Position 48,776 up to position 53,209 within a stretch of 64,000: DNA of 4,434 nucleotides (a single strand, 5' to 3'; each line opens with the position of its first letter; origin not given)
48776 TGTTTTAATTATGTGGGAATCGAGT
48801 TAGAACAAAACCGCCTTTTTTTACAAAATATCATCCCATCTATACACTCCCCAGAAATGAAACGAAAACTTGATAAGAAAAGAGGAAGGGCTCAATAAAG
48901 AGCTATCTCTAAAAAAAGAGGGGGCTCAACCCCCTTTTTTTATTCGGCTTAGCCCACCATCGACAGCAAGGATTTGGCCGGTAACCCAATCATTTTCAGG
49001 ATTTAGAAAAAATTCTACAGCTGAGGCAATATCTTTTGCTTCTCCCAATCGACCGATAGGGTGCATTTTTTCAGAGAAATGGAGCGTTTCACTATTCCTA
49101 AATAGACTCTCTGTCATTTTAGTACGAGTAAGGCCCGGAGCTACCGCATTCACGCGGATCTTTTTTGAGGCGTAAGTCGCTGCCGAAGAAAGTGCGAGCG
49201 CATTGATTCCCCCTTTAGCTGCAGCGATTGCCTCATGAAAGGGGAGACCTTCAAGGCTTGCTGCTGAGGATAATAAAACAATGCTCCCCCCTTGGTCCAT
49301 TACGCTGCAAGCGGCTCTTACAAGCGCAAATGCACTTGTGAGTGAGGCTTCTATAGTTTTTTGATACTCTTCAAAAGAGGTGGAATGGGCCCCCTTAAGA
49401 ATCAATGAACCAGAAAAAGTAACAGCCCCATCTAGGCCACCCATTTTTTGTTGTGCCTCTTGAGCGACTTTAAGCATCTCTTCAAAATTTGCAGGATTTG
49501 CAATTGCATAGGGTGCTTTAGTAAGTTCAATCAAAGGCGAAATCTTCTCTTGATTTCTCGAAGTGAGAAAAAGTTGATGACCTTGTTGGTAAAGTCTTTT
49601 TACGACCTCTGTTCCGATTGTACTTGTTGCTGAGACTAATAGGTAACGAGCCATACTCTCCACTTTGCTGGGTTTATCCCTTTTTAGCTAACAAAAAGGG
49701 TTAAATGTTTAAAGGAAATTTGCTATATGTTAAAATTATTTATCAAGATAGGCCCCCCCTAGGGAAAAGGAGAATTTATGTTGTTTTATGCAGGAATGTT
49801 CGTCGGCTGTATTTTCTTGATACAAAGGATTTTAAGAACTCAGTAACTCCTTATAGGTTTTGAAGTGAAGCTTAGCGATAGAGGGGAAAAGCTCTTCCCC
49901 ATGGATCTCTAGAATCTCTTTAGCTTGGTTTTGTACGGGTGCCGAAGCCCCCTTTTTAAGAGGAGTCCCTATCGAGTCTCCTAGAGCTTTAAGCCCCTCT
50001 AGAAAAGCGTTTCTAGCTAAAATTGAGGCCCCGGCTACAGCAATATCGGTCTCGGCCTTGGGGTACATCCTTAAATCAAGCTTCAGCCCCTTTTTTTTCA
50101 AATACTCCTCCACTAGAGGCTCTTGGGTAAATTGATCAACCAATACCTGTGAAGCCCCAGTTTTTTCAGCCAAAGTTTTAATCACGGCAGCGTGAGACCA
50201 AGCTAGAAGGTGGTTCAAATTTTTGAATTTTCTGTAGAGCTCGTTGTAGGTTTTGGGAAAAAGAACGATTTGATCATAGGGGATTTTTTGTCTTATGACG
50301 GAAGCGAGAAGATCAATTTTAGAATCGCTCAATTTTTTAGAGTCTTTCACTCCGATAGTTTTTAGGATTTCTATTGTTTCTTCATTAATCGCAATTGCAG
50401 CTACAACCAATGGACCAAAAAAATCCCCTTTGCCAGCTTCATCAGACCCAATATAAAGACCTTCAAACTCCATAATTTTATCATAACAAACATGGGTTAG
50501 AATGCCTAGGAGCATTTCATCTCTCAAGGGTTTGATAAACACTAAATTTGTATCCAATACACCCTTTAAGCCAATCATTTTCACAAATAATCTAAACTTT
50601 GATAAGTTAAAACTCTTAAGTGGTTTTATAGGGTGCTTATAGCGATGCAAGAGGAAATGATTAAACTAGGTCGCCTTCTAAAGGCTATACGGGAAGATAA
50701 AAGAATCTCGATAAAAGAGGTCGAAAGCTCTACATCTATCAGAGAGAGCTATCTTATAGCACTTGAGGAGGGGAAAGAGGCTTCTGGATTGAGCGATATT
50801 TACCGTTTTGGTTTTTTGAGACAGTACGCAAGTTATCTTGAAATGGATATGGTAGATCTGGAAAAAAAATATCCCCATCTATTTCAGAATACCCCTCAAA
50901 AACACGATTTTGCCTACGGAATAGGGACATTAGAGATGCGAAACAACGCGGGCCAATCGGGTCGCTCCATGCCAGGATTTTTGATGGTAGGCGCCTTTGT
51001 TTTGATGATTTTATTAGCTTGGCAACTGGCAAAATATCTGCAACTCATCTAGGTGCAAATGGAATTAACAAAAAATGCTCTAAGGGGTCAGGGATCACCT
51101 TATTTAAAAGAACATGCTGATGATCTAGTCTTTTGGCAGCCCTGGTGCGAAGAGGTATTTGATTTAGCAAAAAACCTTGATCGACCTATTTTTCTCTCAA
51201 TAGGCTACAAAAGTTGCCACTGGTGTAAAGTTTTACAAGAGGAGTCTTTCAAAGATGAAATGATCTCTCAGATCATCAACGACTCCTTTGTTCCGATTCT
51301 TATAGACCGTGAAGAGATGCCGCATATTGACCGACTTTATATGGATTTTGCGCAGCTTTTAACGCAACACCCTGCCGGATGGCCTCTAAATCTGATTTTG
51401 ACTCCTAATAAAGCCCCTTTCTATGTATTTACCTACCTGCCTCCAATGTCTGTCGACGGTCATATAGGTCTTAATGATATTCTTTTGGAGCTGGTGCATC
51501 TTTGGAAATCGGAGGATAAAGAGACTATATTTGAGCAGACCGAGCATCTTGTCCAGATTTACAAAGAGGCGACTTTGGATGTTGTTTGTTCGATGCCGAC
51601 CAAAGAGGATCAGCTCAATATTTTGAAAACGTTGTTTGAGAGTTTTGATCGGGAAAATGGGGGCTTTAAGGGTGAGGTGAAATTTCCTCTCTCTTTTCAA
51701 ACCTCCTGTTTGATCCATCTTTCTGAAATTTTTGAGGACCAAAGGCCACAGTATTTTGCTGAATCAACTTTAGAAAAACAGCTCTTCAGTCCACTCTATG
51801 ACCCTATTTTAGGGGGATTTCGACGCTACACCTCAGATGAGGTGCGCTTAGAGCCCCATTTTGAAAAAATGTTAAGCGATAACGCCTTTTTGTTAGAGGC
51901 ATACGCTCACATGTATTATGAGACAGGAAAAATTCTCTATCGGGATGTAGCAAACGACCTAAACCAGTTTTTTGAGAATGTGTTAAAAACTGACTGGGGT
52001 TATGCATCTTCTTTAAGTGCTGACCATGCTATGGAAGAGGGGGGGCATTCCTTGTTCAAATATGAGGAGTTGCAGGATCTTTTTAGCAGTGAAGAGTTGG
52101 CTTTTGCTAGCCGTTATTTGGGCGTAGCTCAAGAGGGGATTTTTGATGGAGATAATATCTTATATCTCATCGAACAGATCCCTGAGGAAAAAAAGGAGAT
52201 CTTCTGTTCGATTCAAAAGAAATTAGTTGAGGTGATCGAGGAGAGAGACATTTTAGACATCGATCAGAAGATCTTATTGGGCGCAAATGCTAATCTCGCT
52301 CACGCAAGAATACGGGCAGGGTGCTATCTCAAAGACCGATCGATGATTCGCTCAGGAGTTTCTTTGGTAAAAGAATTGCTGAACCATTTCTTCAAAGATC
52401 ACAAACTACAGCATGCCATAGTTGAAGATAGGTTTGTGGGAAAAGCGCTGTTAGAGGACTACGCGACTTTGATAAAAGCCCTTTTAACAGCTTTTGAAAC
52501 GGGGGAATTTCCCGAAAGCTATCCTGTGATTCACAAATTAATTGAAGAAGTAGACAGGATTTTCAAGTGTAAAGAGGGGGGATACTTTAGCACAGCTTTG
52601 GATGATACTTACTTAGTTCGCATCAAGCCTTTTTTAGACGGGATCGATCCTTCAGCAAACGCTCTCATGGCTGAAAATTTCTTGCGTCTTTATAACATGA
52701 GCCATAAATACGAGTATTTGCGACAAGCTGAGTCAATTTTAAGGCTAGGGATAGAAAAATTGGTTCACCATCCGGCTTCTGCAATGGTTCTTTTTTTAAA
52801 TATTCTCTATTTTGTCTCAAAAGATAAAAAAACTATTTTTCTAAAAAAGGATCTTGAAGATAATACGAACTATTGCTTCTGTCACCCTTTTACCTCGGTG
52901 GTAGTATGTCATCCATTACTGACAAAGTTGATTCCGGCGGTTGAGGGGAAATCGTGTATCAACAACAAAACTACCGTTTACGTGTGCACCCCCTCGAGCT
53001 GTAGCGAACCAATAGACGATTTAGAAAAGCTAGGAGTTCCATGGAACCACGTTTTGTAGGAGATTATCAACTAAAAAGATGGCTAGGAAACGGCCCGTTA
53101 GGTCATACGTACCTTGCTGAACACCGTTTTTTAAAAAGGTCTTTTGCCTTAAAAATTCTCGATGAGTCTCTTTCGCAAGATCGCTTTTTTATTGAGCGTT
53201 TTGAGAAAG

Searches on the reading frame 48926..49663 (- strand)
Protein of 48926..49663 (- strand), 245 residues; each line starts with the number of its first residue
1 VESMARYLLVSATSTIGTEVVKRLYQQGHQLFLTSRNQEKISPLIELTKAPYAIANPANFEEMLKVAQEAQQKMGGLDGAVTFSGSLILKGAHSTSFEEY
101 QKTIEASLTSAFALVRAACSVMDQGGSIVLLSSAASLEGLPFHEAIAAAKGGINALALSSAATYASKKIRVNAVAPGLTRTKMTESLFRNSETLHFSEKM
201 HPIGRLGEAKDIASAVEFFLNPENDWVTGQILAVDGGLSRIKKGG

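Call 56: search_protein_families(library=pfam, proteins=[window:48926-49663:-], max_evalue=0.001)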
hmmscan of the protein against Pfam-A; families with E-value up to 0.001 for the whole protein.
window:48926-49663:- (245 aa): 4 families
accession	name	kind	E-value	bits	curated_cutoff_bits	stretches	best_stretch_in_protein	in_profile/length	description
PF13561.12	adh_short_C2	-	1.8e-50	172.1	27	1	13-239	5-236/236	Enoyl-(Acyl carrier protein) reductase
PF00106.31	adh_short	-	3.9e-31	108.5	26.6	1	8-189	4-192/195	short chain dehydrogenase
PF08659.16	KR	-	8.3e-08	32.8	22.6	1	5-160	1-163/180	KR domain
PF23441.1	SDR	-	0.00058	19.8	27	0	123-238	138-255/258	SDR-like rossmann domain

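Call 65: find_related_loci(query=A4, collection=metagenome_contigs, flank=7000)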
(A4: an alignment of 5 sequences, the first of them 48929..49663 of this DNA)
Query A4 (245 aa) in metagenome_contigs; peptide patterns used: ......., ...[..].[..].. (x = any residue, [..] = any of these).
587 stretches matched a pattern; 5 encode a relative of the query (tblastn E <= 1e-3); 5 distinct loci.
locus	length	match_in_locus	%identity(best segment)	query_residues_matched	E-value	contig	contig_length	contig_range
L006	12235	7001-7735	85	1-245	6e-145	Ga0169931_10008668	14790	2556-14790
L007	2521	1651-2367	50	4-242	7e-78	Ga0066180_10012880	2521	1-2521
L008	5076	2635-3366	26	8-239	6e-18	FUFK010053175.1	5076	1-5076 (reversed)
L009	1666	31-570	26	61-239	2e-13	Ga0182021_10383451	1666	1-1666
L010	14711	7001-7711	29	14-239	4e-12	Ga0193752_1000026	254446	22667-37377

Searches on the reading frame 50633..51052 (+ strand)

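Call 56: search_protein_families(library=pfam, proteins=[window:50633-51052:+], max_evalue=0.001)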
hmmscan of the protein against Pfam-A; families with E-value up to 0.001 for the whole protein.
window:50633-51052:+ (139 aa): 2 families
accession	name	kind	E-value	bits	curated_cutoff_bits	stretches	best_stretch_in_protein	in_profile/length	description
PF13413.12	HTH_25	-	2e-14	53.6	24.6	1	15-73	1-59/62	Helix-turn-helix domain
PF12844.13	HTH_19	-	2.5e-07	30.9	30.2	1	13-72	1-54/64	Helix-turn-helix domain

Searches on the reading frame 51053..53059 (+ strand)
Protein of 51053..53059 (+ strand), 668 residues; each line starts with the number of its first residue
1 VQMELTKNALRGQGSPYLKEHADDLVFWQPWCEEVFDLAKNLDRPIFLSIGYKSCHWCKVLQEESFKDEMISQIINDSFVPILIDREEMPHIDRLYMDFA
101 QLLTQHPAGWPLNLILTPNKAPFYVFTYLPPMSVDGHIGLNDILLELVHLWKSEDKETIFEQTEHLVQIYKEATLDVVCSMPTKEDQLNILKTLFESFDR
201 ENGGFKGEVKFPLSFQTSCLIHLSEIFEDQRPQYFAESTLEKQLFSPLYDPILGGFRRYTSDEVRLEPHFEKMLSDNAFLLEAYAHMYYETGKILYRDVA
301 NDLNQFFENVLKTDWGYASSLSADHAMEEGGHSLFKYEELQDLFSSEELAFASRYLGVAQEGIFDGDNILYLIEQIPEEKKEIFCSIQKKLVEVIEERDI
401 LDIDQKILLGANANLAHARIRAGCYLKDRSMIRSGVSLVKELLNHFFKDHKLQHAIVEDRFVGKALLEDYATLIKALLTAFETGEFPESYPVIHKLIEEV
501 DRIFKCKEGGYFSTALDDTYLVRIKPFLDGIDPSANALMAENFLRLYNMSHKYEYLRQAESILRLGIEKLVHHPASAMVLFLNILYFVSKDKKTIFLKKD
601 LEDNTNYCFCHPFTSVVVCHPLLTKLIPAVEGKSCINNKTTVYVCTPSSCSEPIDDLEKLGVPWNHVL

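Call 56: search_protein_families(library=pfam, proteins=[window:51053-53059:+], max_evalue=0.001)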
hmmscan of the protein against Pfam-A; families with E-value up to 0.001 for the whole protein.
window:51053-53059:+ (668 aa): 2 families
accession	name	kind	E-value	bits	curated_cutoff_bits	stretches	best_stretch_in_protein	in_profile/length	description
PF03190.21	Thioredox_DsbH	-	1.4e-55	188.2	27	1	8-168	2-160/163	Protein of unknown function, DUF255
PF13899.12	Thioredoxin_7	-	3.1e-05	24.5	27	1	28-92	2-67/83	Thioredoxin-like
